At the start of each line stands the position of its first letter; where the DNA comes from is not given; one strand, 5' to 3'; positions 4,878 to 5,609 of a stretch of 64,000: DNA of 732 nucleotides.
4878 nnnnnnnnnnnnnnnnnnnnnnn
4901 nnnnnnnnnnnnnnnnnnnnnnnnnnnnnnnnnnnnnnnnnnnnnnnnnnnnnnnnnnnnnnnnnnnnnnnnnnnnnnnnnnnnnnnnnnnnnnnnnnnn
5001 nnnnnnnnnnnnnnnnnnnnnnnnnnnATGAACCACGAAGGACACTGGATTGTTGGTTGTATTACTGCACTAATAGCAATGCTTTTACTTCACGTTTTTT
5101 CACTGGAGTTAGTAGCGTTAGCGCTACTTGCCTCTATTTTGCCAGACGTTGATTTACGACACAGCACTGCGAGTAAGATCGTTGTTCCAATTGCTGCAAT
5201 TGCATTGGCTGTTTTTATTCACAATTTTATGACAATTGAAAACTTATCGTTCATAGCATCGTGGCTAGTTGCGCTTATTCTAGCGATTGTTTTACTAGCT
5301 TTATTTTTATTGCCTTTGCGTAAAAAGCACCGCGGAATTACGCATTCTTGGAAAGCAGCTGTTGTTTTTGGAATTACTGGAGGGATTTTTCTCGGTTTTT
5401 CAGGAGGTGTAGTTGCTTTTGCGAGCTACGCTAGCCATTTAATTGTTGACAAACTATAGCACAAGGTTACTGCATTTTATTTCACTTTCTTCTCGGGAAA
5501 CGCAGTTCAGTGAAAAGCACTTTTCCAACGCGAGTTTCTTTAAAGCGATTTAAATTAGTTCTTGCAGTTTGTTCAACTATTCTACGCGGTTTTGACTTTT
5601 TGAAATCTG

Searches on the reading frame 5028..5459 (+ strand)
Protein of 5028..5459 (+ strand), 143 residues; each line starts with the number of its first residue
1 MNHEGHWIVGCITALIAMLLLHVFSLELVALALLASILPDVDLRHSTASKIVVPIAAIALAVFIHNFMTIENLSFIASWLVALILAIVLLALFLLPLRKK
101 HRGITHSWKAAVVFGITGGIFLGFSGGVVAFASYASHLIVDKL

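Call 12: search_protein_families(library=pfam, proteins=[window:5028-5459:+], max_evalue=0.01)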
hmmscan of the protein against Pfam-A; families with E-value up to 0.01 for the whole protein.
window:5028-5459:+ (143 aa): 2 families
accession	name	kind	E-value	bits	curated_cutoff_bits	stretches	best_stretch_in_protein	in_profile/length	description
PF04307.19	YdjM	-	5.4e-10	39.5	29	1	1-141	1-106/176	YdjM inner membrane protein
PF17367.7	NiFe_hyd_3_EhaA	-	2.2e-07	31.4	25.5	1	68-132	3-65/97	NiFe-hydrogenase-type-3 Eha complex subunit A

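Call 17: find_encoding_contigs(protein=window:5028-5459:+, flank=6000, max_places=10)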
Protein window:5028-5459:+ (143 aa): no gene with exactly this product is on record in the collection.
